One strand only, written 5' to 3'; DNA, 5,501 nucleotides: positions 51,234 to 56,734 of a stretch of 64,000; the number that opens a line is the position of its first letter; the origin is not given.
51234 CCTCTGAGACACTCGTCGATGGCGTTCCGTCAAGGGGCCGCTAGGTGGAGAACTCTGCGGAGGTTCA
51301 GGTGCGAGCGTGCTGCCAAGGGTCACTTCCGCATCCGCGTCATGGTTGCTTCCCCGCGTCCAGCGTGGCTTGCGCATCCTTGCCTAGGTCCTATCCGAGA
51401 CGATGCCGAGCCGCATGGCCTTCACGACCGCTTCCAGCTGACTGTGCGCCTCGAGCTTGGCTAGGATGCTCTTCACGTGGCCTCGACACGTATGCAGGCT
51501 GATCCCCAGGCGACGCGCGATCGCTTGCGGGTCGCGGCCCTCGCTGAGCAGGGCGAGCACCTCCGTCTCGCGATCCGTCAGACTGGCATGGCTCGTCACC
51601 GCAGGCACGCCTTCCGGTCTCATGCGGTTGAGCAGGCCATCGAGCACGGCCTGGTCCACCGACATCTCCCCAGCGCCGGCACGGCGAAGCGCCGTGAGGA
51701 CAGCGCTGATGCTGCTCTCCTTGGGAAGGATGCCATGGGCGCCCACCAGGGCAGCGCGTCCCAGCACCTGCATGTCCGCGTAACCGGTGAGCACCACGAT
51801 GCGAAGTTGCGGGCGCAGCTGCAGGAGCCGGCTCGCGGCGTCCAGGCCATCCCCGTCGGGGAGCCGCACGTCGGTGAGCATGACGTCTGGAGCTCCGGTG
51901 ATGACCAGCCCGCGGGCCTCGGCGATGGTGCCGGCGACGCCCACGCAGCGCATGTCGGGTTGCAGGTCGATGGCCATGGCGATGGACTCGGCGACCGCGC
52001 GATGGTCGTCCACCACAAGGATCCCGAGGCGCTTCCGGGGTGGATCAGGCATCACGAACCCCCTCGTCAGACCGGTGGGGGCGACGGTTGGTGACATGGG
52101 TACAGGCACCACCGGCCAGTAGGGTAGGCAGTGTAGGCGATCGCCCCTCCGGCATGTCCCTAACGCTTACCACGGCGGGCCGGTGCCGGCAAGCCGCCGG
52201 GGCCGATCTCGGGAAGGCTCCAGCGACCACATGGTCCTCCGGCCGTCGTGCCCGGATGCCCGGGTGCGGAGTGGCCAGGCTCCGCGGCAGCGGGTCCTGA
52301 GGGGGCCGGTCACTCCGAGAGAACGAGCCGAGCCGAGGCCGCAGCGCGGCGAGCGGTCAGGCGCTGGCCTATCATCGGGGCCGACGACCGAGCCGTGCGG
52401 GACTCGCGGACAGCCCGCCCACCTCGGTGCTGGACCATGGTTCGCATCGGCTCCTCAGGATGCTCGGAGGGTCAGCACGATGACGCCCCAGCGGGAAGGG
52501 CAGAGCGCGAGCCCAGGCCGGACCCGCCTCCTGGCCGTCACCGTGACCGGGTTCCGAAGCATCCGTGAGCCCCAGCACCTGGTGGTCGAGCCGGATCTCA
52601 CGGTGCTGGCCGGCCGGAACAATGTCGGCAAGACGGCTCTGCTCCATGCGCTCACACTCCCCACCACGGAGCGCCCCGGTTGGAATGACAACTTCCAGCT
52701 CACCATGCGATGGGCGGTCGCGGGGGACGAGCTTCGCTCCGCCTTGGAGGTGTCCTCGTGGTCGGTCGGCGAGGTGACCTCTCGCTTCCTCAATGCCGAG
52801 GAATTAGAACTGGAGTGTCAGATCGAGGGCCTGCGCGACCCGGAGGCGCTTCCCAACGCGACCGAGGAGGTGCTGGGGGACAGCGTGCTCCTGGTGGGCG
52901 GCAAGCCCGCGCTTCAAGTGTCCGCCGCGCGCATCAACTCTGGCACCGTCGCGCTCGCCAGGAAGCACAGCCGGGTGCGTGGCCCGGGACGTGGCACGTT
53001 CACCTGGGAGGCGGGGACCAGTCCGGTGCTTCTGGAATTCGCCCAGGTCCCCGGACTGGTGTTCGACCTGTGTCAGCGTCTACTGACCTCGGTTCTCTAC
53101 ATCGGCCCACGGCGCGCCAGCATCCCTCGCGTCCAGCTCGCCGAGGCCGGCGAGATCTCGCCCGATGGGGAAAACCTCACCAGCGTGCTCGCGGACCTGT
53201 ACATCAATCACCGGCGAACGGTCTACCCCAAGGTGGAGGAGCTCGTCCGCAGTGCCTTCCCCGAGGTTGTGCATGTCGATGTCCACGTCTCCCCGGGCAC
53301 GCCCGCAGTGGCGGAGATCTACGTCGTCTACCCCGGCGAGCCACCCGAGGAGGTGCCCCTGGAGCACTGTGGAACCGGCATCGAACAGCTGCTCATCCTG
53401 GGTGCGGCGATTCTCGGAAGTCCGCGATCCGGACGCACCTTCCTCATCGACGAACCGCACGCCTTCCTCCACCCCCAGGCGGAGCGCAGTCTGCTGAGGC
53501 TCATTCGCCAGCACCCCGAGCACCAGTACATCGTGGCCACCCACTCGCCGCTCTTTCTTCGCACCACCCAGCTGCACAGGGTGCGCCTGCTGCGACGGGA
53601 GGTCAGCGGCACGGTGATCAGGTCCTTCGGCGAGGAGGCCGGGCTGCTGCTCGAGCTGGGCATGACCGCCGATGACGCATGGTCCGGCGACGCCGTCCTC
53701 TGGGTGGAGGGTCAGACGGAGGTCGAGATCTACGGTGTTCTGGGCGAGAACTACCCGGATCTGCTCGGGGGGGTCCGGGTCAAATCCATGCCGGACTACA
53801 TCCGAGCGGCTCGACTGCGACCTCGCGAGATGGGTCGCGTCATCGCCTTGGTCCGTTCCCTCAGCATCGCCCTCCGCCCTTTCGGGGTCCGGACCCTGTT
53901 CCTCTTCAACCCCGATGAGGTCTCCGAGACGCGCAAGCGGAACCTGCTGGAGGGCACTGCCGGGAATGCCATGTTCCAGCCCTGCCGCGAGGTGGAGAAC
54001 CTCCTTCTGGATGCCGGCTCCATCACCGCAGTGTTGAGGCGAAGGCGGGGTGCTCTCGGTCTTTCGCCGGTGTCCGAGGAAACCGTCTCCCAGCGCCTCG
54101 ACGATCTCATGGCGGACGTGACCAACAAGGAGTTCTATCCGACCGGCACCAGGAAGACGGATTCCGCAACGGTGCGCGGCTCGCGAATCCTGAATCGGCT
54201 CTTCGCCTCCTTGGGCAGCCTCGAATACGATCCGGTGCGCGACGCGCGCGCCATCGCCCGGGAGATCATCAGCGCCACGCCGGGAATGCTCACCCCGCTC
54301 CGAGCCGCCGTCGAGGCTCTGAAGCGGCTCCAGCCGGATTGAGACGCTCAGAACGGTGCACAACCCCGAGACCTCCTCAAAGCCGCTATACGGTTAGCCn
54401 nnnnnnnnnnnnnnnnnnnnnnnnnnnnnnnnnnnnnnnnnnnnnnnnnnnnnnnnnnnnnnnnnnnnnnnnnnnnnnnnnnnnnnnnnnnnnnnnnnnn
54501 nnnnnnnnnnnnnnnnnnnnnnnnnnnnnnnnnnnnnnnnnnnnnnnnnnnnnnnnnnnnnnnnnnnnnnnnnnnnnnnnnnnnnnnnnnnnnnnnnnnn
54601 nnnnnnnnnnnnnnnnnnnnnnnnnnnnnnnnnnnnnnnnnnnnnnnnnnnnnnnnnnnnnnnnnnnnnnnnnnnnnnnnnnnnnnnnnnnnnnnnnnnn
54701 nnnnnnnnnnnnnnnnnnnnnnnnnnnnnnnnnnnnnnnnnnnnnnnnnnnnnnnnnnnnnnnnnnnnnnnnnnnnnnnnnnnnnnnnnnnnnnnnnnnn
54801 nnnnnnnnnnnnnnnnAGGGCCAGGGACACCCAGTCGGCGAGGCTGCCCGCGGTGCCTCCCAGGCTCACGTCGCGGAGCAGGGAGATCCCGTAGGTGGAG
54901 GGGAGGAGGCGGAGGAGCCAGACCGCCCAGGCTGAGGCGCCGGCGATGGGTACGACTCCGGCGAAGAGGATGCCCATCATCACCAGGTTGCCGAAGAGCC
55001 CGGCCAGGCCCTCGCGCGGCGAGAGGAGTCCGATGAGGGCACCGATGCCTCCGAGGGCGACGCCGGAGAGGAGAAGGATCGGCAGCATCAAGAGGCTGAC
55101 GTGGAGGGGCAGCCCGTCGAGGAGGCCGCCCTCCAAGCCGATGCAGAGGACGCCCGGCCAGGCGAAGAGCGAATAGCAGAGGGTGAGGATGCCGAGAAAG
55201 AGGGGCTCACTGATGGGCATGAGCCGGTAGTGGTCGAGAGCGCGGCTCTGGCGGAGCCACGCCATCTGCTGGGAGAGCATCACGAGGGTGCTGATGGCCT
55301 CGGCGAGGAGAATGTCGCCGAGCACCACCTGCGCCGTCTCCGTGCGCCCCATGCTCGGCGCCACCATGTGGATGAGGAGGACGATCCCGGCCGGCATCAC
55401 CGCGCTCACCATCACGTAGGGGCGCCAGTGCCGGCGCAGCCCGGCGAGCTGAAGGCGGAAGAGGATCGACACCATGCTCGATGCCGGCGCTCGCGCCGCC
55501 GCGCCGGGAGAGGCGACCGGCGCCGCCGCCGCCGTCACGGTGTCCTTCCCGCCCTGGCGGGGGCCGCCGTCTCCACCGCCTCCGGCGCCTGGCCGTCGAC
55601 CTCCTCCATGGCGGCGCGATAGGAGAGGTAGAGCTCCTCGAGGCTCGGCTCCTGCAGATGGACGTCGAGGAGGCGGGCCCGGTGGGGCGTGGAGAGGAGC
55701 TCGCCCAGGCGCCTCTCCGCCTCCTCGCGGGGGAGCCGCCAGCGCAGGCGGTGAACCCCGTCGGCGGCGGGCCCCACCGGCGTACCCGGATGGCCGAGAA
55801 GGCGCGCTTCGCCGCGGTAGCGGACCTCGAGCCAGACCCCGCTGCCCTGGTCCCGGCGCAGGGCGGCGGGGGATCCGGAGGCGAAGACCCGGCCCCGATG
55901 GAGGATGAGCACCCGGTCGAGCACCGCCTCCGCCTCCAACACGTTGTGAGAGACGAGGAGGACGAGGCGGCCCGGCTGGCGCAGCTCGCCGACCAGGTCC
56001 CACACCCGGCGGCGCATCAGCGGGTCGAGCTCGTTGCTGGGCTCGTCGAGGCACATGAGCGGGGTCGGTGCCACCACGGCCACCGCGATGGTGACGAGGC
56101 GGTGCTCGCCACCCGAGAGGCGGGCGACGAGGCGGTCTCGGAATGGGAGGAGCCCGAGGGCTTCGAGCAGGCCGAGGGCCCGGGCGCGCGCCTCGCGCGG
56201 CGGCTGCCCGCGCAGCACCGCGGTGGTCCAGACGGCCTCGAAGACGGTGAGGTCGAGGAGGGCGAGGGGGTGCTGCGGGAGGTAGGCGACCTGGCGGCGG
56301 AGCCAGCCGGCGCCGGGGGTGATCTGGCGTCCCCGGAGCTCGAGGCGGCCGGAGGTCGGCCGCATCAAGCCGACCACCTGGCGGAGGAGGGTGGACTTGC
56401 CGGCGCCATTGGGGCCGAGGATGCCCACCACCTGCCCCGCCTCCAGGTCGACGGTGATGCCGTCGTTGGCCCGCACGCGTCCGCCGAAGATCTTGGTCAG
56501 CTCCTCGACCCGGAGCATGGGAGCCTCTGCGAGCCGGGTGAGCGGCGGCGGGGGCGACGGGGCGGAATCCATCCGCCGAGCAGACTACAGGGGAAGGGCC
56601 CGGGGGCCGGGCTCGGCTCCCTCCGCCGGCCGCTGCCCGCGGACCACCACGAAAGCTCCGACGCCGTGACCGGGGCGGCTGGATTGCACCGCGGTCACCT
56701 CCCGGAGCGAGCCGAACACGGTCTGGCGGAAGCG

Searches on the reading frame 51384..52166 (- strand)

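Call 9: search_protein_families(library=pfam, proteins=[window:51384-52166:-], max_evalue=0.001)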
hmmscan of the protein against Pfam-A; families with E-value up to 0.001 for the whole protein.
window:51384-52166:- (260 aa): 2 families
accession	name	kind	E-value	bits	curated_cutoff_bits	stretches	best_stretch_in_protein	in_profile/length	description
PF00072.30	Response_reg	-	5e-21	75.4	30.2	1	49-160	1-110/111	Response regulator receiver domain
PF00196.25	GerE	-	6.1e-14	51.8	23.5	1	195-250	2-57/57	Bacterial regulatory proteins, luxR family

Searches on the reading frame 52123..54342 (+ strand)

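Call 9: search_protein_families(library=pfam, proteins=[window:52123-54342:+], max_evalue=0.001)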
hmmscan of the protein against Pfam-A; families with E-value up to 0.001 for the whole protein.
window:52123-54342:+ (739 aa): 5 families
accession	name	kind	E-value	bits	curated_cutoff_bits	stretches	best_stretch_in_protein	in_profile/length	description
PF13304.12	AAA_21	-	8.1e-16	59.4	27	1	410-479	232-303/304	AAA domain, putative AbiEii toxin, Type IV TA system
PF13175.12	AAA_15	-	2.4e-13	50.9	32.1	2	138-178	5-44/374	AAA ATPase domain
PF11398.14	DUF2813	-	8.6e-06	25.8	21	0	440-498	287-344/372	Protein of unknown function (DUF2813)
PF02463.25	SMC_N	-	3.3e-05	23.9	40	0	138-177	4-44/220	RecF/RecN/SMC N terminal domain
PF13476.12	AAA_23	-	8.3e-05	23.7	27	1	139-185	2-47/201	AAA domain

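Call 84: search_protein_families(library=padloc, proteins=[window:52123-54342:+], max_evalue=0.001)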
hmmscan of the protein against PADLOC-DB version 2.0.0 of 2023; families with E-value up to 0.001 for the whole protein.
window:52123-54342:+ (739 aa): 117 families (the best 25 are shown)
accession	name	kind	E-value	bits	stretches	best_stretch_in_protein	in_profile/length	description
PDLC02980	AriA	-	1.6e-17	62.4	1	410-479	232-303/304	-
PDLC00067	GajA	-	1.7e-17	61.1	2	441-540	309-414/604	AAA ATPase domain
PDLC00062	GajA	-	4.1e-17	59.8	2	436-541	302-408/639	AAA ATPase domain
PDLC04175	HEC-01A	-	7.1e-16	56.2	2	341-502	176-335/363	-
PDLC02358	Old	-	7.3e-16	56.1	2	437-501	285-352/578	Old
PDLC04135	mad3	-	6.1e-15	53.6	1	368-496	219-343/374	mads_3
PDLC02979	AriA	-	6.9e-15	53.7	2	409-478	293-372/373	-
PDLC03878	NsnB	-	1e-14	53.1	1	141-483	7-285/345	-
PDLC00271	PtuA1|PtuA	-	1.1e-14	52.8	2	441-516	283-360/421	AAA ATPase domain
PDLC04168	GajA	-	1.1e-14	52.1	1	410-536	251-378/570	-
PDLC00096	GajA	-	3.2e-14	50.6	2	437-494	289-352/630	AAA ATPase domain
PDLC02335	AbiLi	-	3.6e-14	50.5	1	130-490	44-243/326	AbiLi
PDLC04178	HEC-01A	-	5.1e-14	50.1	2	331-505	180-359/399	-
PDLC00278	PtuA1|PtuA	-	9.4e-14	49.5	2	441-498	292-351/436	AAA ATPase domain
PDLC04176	HEC-01A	-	3.2e-13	47.8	1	324-520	168-360/371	-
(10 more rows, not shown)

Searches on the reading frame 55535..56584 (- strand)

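Call 9: search_protein_families(library=pfam, proteins=[window:55535-56584:-], max_evalue=0.001)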
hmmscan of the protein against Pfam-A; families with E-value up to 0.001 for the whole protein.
window:55535-56584:- (349 aa): 3 families
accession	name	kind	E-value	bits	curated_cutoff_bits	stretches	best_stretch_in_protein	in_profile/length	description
PF00005.33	ABC_tran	-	5.1e-30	105.3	25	1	42-184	3-137/137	ABC transporter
PF13304.12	AAA_21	-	1.6e-10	42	27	1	156-216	238-301/304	AAA domain, putative AbiEii toxin, Type IV TA system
PF02463.25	SMC_N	-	7.7e-08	32.5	40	1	155-217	136-203/220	RecF/RecN/SMC N terminal domain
